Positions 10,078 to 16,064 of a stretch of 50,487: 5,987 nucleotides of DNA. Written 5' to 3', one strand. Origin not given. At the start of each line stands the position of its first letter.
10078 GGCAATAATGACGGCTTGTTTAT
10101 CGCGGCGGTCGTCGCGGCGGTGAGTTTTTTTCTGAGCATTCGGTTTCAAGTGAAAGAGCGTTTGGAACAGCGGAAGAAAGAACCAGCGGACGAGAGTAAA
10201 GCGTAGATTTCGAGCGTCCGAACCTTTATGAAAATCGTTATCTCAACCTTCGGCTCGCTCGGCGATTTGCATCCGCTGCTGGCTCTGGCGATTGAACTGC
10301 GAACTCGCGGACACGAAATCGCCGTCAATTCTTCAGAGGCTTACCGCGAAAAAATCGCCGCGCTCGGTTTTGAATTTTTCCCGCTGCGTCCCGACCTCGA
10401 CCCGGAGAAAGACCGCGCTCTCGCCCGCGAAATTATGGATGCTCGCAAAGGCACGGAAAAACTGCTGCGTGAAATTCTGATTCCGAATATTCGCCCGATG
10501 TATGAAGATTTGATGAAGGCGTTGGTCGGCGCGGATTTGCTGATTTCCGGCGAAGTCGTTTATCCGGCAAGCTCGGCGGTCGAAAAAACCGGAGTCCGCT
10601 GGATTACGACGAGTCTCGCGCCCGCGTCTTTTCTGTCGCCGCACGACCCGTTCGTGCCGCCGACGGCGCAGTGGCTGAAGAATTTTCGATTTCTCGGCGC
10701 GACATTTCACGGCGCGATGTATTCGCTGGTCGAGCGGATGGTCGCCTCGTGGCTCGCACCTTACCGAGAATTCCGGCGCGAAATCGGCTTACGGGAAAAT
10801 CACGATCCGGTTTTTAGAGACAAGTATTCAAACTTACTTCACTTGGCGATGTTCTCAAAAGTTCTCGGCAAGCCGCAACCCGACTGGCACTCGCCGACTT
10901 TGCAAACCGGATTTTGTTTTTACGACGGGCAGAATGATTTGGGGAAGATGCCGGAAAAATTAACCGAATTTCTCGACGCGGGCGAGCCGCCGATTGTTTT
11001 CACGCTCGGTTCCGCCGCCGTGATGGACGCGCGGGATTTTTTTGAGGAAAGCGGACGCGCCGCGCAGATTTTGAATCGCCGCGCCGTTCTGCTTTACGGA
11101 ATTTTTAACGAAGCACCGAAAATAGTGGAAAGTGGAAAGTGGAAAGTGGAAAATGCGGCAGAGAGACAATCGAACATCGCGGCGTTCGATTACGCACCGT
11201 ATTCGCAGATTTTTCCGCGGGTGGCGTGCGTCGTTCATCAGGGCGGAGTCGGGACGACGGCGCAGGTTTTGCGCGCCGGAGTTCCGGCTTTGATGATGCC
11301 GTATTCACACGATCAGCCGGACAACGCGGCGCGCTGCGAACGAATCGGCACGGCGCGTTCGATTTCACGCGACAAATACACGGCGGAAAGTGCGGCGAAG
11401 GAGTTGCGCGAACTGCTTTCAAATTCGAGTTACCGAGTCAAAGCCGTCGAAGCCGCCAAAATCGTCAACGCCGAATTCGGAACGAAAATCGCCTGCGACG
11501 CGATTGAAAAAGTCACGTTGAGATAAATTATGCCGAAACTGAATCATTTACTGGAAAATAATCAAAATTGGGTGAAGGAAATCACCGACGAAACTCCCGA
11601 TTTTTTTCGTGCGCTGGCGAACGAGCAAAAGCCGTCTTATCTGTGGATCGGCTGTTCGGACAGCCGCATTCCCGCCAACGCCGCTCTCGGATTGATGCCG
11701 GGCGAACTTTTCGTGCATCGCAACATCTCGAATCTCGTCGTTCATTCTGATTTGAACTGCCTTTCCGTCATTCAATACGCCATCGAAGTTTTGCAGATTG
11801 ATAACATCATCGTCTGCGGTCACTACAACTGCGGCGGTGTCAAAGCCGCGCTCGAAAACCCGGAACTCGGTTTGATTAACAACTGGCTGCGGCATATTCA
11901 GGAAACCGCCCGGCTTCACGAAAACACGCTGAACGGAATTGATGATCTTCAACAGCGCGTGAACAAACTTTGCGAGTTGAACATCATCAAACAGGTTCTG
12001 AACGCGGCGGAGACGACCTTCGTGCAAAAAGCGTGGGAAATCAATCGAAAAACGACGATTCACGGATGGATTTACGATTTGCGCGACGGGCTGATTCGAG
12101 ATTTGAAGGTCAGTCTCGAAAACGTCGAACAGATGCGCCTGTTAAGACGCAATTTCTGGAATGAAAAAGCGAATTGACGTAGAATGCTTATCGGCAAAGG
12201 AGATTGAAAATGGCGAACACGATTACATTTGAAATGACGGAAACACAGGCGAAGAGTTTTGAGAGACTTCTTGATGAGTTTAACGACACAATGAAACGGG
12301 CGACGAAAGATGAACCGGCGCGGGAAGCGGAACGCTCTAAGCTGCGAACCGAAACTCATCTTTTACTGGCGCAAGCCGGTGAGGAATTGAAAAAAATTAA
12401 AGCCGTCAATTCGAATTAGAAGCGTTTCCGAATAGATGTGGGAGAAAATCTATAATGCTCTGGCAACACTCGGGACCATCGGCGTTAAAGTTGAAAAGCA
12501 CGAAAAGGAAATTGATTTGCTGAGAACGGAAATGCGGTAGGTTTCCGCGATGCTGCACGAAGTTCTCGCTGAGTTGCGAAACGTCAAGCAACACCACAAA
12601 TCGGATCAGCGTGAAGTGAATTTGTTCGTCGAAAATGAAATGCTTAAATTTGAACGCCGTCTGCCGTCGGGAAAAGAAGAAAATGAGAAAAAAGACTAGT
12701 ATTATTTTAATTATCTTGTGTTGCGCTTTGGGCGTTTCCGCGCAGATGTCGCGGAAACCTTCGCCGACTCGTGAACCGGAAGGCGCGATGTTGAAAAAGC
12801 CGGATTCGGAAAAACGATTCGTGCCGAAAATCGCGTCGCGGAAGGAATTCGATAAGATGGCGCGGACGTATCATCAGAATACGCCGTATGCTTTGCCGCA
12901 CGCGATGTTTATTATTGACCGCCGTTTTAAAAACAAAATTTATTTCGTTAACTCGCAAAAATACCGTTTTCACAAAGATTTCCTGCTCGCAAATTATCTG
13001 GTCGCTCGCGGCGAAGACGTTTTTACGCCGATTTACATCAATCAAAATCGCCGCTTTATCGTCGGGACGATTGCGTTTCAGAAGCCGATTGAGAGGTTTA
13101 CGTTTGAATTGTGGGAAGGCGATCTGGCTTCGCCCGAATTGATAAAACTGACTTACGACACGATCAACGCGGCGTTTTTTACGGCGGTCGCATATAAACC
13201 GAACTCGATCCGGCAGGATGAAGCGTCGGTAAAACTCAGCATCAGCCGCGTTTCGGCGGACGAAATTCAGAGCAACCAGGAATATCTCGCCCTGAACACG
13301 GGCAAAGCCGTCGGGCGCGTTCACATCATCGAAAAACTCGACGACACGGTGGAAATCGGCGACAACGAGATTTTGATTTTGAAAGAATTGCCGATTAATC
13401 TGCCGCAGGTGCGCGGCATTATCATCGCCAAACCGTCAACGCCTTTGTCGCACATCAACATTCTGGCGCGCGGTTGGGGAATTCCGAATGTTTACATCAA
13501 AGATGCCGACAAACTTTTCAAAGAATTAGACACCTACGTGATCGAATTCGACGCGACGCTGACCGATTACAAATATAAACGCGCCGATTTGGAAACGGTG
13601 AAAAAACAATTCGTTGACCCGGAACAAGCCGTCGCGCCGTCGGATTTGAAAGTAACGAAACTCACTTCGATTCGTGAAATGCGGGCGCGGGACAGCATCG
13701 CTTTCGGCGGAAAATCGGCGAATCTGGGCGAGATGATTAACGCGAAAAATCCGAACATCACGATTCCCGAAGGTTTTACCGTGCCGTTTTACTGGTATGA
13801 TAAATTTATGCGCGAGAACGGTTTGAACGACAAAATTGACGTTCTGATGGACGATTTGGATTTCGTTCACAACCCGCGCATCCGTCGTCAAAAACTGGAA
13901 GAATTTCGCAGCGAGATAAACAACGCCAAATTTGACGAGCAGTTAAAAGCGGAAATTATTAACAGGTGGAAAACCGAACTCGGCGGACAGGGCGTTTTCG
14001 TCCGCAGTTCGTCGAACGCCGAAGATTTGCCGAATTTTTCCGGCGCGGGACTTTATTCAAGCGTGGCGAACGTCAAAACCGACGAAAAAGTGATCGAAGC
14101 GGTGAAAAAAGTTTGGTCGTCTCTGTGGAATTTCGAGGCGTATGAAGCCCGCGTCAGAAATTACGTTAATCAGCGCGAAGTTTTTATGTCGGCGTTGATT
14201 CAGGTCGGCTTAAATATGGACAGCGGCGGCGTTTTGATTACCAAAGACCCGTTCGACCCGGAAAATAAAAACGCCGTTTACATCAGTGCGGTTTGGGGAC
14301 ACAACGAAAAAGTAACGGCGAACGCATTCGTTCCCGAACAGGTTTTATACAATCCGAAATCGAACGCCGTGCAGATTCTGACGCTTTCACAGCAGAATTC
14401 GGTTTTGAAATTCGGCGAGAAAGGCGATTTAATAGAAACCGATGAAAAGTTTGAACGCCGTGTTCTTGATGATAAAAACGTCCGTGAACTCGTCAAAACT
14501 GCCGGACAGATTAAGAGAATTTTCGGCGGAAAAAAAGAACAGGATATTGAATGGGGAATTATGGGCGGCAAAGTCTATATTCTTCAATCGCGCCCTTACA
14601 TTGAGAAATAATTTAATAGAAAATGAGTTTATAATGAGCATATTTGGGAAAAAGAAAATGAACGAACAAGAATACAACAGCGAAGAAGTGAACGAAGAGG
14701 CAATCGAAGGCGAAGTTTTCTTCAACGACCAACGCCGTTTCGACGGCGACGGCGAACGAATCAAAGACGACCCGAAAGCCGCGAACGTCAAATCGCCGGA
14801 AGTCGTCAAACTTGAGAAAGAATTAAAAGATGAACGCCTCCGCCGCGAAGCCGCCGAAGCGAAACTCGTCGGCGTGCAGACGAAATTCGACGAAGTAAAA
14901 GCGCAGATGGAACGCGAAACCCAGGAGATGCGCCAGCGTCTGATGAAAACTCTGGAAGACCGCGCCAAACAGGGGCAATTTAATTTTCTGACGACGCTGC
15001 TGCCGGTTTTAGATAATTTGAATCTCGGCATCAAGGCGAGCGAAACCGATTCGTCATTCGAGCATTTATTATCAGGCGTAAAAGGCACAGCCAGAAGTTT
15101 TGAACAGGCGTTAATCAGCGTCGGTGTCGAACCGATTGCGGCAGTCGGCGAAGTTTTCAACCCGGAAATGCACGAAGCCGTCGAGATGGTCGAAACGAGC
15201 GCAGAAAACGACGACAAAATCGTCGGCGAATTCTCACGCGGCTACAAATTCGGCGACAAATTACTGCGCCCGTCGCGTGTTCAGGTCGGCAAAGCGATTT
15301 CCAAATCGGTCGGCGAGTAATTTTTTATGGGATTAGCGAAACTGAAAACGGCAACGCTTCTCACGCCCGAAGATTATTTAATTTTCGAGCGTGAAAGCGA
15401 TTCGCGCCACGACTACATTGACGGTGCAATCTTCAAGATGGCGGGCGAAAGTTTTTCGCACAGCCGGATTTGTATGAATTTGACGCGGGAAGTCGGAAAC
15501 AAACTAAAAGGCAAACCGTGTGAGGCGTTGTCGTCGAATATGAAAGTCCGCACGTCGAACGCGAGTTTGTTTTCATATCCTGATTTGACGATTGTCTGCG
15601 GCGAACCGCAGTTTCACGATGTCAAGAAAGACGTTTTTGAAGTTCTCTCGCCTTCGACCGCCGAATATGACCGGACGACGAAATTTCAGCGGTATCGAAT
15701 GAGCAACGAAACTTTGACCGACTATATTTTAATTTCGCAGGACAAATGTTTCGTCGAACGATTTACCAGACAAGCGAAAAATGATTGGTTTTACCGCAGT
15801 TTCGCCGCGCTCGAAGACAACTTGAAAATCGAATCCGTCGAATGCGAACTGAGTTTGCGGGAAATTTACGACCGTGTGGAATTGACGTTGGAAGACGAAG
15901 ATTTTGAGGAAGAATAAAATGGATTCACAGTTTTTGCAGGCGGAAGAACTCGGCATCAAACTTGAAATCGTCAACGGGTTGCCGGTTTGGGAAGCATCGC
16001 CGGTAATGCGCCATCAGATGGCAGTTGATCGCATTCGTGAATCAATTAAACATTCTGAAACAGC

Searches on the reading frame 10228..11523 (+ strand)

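Call 27: search_protein_families(library=pfam, proteins=[window:10228-11523:+], max_evalue=0.00001)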
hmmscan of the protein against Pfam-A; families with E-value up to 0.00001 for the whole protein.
window:10228-11523:+ (432 aa): 4 families
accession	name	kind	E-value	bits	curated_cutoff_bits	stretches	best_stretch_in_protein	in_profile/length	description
PF06722.18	EryCIII-like_C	-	1.1e-12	48.6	31.7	1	314-411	30-127/145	Erythromycin biosynthesis protein CIII-like, C-terminal domain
PF00201.24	UDPGT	-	4.6e-07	29.5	19.5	1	330-408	339-417/499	UDP-glucoronosyl and UDP-glucosyl transferase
PF04101.22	Glyco_tran_28_C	-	5.7e-07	30.2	22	1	312-406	51-150/166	Glycosyltransferase family 28 C-terminal domain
PF03033.26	Glyco_transf_28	-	3.2e-06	27.7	26.2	1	3-73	1-74/139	Glycosyltransferase family 28 N-terminal domain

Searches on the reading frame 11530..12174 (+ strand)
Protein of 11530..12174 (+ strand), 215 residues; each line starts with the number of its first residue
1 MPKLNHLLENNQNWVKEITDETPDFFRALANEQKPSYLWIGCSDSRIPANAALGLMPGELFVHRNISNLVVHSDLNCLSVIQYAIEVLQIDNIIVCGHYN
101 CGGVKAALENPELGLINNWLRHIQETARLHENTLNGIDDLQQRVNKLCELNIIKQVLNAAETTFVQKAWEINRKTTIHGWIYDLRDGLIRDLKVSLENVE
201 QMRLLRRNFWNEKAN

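Call 27: search_protein_families(library=pfam, proteins=[window:11530-12174:+], max_evalue=0.00001)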
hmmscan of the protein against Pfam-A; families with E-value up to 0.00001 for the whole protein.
window:11530-12174:+ (215 aa): 1 family
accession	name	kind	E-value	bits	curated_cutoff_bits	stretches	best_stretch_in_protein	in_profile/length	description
PF00484.24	Pro_CA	-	5.1e-51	173.5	25.7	1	37-188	1-155/156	Carbonic anhydrase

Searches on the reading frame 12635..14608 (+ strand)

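Call 27: search_protein_families(library=pfam, proteins=[window:12635-14608:+], max_evalue=0.00001)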
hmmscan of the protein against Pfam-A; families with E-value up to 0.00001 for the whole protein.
window:12635-14608:+ (658 aa): 1 family
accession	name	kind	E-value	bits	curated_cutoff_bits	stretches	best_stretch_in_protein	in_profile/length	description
PF01326.24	PPDK_N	-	1.7e-55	189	27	1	357-655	4-309/328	Pyruvate phosphate dikinase, AMP/ATP-binding domain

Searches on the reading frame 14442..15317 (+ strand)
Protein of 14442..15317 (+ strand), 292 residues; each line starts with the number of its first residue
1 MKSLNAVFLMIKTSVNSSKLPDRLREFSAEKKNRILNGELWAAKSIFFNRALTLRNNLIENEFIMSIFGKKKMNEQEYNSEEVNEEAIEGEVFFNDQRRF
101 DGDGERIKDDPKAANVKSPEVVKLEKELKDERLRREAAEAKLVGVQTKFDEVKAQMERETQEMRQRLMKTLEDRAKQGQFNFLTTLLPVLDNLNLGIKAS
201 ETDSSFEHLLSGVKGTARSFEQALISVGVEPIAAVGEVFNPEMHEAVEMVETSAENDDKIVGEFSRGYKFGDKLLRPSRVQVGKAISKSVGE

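Call 28: search_protein_families(library=pfam, proteins=[window:14442-15317:+], max_evalue=0.00001)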
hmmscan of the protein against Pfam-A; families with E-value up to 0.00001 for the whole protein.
window:14442-15317:+ (292 aa): 1 family
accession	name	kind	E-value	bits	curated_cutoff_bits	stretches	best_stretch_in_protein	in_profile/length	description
PF01025.24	GrpE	-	1.2e-34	119.9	25.8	1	126-284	4-165/165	GrpE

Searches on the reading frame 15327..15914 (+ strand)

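Call 28: search_protein_families(library=pfam, proteins=[window:15327-15914:+], max_evalue=0.00001)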
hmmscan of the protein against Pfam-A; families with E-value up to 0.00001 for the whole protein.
window:15327-15914:+ (196 aa): 1 family
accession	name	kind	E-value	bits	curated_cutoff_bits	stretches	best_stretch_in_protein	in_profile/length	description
PF05685.18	Uma2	-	8.8e-24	84.3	27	1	14-176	1-168/172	Putative restriction endonuclease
